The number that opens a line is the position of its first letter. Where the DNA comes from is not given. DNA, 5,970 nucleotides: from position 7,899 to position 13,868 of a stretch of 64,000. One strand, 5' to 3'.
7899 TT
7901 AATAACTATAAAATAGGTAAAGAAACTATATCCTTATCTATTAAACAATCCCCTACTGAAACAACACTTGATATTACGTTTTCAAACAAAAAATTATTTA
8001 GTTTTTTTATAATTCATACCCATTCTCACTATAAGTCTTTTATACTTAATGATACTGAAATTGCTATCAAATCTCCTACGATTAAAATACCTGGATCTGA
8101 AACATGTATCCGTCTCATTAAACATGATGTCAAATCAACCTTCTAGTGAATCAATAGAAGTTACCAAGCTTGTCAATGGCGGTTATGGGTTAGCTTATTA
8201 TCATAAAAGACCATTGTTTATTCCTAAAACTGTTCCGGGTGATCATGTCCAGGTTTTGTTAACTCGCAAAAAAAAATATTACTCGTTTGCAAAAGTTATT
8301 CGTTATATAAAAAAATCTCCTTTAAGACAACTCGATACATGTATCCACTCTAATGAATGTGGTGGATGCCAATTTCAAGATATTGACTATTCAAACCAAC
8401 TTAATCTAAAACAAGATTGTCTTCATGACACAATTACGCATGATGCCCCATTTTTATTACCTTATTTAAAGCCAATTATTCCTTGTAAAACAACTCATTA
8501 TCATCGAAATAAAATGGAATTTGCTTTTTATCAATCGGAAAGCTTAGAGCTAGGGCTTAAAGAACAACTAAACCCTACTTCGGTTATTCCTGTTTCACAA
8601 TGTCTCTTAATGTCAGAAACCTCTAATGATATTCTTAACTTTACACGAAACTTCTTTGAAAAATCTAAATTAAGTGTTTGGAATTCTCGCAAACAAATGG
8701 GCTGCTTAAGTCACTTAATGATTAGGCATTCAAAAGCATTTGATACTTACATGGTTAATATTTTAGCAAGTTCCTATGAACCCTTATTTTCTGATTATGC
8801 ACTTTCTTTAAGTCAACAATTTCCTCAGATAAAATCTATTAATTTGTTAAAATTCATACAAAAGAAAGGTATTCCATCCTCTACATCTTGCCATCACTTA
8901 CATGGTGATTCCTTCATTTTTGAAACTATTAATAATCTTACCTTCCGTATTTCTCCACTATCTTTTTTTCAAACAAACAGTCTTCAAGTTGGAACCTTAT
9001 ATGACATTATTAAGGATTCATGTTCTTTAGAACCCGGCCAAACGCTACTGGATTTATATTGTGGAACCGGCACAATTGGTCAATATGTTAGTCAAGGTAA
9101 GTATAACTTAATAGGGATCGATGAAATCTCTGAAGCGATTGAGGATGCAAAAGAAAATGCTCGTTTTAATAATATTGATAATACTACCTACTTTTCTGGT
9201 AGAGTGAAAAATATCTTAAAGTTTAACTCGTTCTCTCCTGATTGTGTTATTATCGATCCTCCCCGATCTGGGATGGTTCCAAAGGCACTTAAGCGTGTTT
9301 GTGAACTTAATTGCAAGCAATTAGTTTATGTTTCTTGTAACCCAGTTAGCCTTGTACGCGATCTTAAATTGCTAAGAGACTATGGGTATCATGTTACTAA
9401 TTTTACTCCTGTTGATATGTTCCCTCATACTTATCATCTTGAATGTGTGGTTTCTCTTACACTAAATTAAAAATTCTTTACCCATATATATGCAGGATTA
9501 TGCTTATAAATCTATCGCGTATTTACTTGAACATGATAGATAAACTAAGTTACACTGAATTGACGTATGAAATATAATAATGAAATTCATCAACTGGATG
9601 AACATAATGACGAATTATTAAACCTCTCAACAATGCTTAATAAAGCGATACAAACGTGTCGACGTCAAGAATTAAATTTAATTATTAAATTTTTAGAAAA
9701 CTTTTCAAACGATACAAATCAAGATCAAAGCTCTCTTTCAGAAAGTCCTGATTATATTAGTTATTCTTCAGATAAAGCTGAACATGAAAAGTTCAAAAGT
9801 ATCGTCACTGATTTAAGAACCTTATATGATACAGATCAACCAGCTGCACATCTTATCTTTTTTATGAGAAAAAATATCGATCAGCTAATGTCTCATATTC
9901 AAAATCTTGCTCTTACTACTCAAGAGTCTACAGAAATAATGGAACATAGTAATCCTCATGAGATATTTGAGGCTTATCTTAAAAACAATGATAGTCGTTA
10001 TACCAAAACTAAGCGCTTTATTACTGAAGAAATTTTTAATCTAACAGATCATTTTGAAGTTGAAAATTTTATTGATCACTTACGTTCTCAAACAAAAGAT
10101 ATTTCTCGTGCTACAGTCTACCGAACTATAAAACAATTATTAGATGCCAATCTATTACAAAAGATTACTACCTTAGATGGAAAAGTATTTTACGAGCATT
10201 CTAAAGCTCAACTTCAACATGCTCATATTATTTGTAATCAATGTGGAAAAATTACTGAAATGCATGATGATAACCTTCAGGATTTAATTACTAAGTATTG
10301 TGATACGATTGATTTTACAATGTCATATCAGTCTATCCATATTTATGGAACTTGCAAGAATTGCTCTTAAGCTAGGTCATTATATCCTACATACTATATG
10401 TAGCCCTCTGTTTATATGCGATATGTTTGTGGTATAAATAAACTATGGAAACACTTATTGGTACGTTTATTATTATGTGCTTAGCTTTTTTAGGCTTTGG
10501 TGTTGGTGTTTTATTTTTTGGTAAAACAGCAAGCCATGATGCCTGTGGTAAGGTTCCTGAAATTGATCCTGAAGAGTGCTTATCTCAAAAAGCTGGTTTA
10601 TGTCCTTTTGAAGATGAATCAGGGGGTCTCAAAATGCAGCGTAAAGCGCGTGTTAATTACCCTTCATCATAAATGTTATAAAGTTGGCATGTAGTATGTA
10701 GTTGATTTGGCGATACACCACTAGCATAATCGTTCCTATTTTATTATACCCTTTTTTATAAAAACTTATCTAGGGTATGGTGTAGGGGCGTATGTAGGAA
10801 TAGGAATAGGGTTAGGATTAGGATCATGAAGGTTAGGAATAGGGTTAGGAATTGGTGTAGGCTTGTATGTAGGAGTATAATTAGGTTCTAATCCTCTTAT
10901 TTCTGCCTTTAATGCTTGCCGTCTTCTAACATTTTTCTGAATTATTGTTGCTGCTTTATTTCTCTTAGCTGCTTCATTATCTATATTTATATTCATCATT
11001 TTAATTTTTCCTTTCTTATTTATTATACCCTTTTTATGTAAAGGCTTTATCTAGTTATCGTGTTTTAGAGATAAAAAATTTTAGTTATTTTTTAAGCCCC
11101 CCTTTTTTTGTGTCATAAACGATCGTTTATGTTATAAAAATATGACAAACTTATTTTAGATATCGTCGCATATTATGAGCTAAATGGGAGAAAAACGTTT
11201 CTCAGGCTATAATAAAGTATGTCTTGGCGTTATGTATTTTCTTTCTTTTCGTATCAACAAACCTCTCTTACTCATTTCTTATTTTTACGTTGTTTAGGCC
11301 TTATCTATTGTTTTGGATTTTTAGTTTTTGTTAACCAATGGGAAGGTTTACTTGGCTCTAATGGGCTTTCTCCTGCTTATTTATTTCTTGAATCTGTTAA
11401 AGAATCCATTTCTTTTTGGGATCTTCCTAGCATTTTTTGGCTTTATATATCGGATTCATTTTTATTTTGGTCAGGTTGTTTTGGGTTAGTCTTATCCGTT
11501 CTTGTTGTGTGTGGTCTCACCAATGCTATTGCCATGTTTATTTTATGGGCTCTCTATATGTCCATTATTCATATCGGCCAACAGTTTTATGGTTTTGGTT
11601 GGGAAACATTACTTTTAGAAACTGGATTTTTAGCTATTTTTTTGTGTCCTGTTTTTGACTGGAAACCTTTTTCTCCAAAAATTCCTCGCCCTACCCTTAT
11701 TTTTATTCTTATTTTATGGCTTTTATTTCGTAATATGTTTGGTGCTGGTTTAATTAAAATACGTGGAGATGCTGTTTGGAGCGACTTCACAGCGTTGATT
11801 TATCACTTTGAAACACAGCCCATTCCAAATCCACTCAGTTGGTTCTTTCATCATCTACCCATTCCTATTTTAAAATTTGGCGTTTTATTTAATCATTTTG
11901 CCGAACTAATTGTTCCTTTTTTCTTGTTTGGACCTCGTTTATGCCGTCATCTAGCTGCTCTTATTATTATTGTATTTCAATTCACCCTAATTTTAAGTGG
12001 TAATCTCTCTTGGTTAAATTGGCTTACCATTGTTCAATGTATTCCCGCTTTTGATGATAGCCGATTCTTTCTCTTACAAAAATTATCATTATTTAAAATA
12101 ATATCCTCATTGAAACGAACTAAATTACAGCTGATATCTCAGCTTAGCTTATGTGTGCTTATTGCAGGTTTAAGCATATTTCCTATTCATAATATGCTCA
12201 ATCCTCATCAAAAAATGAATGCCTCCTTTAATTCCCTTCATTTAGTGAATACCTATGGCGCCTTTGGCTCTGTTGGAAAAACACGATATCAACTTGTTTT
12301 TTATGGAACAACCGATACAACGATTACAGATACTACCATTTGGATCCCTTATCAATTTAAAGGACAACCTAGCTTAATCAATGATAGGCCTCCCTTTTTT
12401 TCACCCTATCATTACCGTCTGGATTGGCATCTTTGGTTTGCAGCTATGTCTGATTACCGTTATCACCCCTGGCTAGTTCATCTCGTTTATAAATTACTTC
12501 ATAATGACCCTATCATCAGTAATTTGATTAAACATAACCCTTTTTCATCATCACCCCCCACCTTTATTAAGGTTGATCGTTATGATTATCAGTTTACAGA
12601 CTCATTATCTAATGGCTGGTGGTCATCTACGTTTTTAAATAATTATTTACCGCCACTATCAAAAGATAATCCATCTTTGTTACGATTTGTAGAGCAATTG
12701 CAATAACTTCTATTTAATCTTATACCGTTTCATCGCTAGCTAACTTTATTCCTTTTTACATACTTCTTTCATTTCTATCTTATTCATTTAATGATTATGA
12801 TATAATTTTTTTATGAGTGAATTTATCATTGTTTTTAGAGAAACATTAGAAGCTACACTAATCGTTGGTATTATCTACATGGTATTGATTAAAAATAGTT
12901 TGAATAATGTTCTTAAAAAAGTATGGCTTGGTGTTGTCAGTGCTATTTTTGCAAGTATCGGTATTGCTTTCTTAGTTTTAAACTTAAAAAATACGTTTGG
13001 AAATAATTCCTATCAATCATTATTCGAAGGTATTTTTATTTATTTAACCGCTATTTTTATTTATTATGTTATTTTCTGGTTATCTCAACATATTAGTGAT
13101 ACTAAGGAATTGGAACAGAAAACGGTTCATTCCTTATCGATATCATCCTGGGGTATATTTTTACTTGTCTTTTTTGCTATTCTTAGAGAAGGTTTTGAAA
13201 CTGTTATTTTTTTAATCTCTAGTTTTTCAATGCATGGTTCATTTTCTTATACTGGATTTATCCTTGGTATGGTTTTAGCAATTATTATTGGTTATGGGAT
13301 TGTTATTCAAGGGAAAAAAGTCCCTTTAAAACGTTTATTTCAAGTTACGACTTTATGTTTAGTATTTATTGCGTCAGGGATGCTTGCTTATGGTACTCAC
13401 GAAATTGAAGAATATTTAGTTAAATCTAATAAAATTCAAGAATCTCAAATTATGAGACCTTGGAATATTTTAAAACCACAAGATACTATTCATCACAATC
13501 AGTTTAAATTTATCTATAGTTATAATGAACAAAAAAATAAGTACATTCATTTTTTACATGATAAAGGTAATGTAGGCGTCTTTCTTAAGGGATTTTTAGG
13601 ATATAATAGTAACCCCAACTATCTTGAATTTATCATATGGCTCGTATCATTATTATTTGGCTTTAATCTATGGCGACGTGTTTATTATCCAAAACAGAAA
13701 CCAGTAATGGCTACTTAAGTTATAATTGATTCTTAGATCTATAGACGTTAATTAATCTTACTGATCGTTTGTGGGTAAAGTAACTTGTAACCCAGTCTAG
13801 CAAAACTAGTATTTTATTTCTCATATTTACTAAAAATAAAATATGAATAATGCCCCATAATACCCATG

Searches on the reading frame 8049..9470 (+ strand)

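Call 27: search_protein_families(library=pfam, proteins=[window:8049-9470:+], max_evalue=0.0001)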
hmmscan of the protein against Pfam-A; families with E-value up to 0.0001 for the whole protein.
window:8049-9470:+ (473 aa): 6 families
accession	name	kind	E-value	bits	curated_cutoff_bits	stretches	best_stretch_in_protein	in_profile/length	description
PF05958.17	tRNA_U5-meth_tr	-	1.1e-16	61.3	23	1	297-471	170-355/357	tRNA (Uracil-5-)-methyltransferase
PF13847.12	Methyltransf_31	-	4e-09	36.8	27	1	328-433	2-113/145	Methyltransferase domain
PF01555.25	N6_N4_Mtase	-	7.5e-06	26.5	26.7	1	316-369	170-221/221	DNA methylase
PF13649.12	Methyltransf_25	-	1.1e-05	26.5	27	1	334-402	2-70/97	Methyltransferase domain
PF05175.20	MTS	-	2e-05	24.7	23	1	329-405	31-107/170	Methyltransferase small domain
PF03602.21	Cons_hypoth95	-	5.2e-05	23.4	24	1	316-429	31-151/182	Conserved hypothetical protein 95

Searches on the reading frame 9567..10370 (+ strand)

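Call 27: search_protein_families(library=pfam, proteins=[window:9567-10370:+], max_evalue=0.0001)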
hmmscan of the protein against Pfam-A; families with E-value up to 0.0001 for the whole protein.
window:9567-10370:+ (267 aa): 1 family
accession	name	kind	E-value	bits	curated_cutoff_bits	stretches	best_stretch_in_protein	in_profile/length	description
PF01475.25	FUR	-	1.8e-22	80.2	23.1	1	142-260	3-121/121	Ferric uptake regulator family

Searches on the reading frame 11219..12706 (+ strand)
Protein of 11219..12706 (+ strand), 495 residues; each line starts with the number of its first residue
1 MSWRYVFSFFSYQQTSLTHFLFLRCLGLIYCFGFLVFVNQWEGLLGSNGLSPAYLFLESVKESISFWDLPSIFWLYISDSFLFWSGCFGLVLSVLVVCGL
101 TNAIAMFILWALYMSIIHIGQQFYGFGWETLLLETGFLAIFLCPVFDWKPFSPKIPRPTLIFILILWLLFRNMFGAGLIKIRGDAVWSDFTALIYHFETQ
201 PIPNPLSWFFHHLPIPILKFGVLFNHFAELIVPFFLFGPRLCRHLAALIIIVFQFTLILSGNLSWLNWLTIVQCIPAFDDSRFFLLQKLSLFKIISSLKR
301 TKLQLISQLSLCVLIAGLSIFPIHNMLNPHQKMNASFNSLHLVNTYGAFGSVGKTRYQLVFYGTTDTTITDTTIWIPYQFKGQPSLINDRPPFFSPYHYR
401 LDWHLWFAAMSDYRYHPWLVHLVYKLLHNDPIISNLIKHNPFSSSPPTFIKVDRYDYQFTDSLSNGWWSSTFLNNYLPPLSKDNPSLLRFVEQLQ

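Call 27: search_protein_families(library=pfam, proteins=[window:11219-12706:+], max_evalue=0.0001)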
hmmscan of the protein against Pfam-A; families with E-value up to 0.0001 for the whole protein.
window:11219-12706:+ (495 aa): 2 families
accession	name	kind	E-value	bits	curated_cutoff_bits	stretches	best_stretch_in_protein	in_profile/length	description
PF06762.20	LMF1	-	4.3e-60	203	27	1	124-283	1-161/163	Lipase maturation factor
PF25179.1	LMF1_C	-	9.8e-41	139.5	34.2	1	342-478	1-139/139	Lipase maturation factor C-terminal domain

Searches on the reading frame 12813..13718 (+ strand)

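Call 27: search_protein_families(library=pfam, proteins=[window:12813-13718:+], max_evalue=0.0001)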
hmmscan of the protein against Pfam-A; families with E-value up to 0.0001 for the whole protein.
window:12813-13718:+ (301 aa): 1 family
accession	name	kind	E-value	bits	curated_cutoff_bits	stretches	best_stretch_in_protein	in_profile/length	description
PF03239.20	FTR1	-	3.7e-39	135.2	25.3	1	2-232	3-245/284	Iron permease FTR1 family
